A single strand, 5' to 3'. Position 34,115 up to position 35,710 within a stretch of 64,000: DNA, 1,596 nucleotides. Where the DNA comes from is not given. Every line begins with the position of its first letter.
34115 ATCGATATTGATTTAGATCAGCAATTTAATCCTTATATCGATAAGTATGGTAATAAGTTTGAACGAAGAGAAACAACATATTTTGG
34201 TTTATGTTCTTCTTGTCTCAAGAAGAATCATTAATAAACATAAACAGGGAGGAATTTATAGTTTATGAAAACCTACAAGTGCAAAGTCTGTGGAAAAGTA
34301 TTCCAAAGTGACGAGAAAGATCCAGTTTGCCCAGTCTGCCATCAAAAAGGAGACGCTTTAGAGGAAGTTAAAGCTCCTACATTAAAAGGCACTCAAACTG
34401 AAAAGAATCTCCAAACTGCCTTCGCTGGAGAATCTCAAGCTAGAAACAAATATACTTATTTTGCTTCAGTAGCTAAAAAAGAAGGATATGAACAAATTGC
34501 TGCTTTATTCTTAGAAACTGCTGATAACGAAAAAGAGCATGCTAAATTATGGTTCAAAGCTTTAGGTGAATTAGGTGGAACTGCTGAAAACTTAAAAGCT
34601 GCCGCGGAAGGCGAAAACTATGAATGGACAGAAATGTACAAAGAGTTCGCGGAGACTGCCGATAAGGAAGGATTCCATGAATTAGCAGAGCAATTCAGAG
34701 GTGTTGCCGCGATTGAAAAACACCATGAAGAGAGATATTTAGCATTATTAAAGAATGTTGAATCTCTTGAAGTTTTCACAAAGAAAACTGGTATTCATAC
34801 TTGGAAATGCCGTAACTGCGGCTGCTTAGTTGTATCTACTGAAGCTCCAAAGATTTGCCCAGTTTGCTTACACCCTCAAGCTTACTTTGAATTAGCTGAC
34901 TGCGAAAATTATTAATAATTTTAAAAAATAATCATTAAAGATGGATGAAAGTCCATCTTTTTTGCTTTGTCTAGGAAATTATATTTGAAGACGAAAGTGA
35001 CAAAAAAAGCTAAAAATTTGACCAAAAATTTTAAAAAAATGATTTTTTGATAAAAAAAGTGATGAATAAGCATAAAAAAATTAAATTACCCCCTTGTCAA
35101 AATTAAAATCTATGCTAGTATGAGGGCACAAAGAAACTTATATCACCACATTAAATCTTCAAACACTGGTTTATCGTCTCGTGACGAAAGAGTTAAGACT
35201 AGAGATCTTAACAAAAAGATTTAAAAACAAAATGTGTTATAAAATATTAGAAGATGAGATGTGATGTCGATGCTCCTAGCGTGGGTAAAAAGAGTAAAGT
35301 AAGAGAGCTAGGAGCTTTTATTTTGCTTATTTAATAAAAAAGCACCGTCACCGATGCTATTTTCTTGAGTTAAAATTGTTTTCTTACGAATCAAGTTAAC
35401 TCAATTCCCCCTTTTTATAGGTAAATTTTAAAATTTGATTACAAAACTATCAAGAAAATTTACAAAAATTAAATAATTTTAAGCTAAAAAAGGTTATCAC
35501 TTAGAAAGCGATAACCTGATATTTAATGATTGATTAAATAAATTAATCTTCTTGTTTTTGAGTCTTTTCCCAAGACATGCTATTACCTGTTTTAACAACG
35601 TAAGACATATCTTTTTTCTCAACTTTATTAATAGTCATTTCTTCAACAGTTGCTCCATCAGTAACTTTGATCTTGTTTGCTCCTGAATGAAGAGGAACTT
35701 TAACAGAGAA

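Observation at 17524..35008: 50-bp inverted repeat pair brackets the entire oriC/dnaA block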

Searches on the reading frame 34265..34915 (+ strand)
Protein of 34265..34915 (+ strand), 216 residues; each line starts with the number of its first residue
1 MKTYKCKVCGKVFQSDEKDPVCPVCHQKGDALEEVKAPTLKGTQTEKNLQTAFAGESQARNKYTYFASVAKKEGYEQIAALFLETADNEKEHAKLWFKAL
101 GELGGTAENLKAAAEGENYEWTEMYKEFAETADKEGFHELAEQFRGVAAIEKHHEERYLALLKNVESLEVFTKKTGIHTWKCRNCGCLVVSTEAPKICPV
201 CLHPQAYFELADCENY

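Call 16: find_encoding_contigs(protein=window:34265-34915:+, flank=10000, max_places=10)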
Protein window:34265-34915:+ (216 aa): 22 contigs read that carry it; 10 places shown.
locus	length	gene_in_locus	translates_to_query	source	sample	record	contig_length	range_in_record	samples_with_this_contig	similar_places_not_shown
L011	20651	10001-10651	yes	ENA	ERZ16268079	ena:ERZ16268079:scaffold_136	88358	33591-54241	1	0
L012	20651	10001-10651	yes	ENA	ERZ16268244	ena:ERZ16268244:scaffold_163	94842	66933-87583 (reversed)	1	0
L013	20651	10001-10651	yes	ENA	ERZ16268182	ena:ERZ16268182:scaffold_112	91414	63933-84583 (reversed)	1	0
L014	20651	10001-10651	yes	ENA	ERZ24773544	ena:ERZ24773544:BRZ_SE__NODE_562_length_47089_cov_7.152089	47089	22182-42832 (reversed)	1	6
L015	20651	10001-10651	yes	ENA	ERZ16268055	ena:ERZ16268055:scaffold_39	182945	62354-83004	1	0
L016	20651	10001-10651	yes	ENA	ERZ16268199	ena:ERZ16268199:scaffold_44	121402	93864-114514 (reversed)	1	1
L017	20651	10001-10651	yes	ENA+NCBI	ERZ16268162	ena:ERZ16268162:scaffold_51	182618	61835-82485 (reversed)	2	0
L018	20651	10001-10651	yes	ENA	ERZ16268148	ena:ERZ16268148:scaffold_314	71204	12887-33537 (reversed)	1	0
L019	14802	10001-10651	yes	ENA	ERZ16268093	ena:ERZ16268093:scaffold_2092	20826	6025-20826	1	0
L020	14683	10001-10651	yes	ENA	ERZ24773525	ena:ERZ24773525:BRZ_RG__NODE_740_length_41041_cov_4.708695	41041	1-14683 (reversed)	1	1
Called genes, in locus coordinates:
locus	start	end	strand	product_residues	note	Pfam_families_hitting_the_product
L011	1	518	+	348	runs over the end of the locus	PF02463:SMC_N, PF13175:AAA_15, PF13476:AAA_23, PF13555:AAA_29 (weak)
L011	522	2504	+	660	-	PF02518:HATPase_c, PF00204:DNA_gyraseB, PF01751:Toprim, PF00986:DNA_gyraseB_C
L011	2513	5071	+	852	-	PF00521:DNA_topoisoIV, PF03989:DNA_gyraseA_C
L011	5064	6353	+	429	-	PF02403:Seryl_tRNA_N, PF00587:tRNA-synt_2b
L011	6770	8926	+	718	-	PF03477:ATP-cone, PF13597:NRDD, PF01228:Gly_radical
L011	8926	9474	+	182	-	PF13353:Fer4_12, PF04055:Radical_SAM (faint)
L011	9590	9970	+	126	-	PF01475:FUR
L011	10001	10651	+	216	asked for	PF00210:Ferritin, PF02915:Rubrerythrin, PF21349:RUBY_RBDX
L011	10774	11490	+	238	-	PF00072:Response_reg, PF04397:LytTR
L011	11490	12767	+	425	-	PF14501:HATPase_c_5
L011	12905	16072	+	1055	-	PF01915:Glyco_hydro_3_C, PF14310:Fn3-like (weak), PF00933:Glyco_hydro_3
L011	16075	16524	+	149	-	-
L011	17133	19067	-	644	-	PF02837:Glyco_hydro_2_N (weak), PF22666:Glyco_hydro_2_N2, PF00703:Glyco_hydro_2, PF02836:Glyco_hydro_2_C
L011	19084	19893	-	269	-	PF02311:AraC_binding, PF07883:Cupin_2 (weak), PF00165:HTH_AraC (faint), PF12833:HTH_18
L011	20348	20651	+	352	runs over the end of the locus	PF03786:UxuA, PF01261:AP_endonuc_2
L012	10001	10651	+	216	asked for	PF00210:Ferritin, PF02915:Rubrerythrin, PF21349:RUBY_RBDX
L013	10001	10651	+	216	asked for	PF00210:Ferritin, PF02915:Rubrerythrin, PF21349:RUBY_RBDX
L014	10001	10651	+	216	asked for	PF00210:Ferritin, PF02915:Rubrerythrin, PF21349:RUBY_RBDX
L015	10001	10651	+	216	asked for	PF00210:Ferritin, PF02915:Rubrerythrin, PF21349:RUBY_RBDX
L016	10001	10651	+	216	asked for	PF00210:Ferritin, PF02915:Rubrerythrin, PF21349:RUBY_RBDX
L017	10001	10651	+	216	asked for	PF00210:Ferritin, PF02915:Rubrerythrin, PF21349:RUBY_RBDX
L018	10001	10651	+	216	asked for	PF00210:Ferritin, PF02915:Rubrerythrin, PF21349:RUBY_RBDX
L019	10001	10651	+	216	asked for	PF00210:Ferritin, PF02915:Rubrerythrin, PF21349:RUBY_RBDX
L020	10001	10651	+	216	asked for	PF00210:Ferritin, PF02915:Rubrerythrin, PF21349:RUBY_RBDX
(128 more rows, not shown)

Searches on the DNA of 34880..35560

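Call 8: search_rna_families(source=window, start=34880, end=35560, threshold=evalue, max_evalue=10)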
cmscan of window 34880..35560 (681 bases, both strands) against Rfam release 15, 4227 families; matches with E-value up to 10: 7.
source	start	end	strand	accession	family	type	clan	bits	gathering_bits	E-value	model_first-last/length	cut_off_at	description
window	35316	35346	-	RF01080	UPD-PKib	Cis-reg;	-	19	39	1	1-32/32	no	Pseudoknot of upstream pseudoknot domain (UPD) of the 3'UTR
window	35335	35434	-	RF02348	tracrRNA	Gene; CRISPR;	-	19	70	2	1-92/92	no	Trans-activating crRNA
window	35323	35433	-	RF02740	Fwd6_3p_UTR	Cis-reg;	-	18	79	8.8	1-116/116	no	Soft rot Enterobacteriaceae Fwd 6 3'UTR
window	35333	35460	-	RF01859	Phe_leader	Cis-reg; leader;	-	17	55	4.7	1-125/125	no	Phenylalanine leader peptide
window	34880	34970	+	RF00558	L20_leader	Cis-reg; leader;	-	16.7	58.7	1.6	32-127/127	5'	Ribosomal protein L20 leader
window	35495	35560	+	RF02367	Yfr20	Gene; sRNA;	-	16.5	44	2.8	1-71/89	3'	Cyanobacterial functional RNA 20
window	34961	34978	+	RF00979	mir-553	Gene; miRNA;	-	15.3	82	9.5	23-40/62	no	mir-553 microRNA precursor family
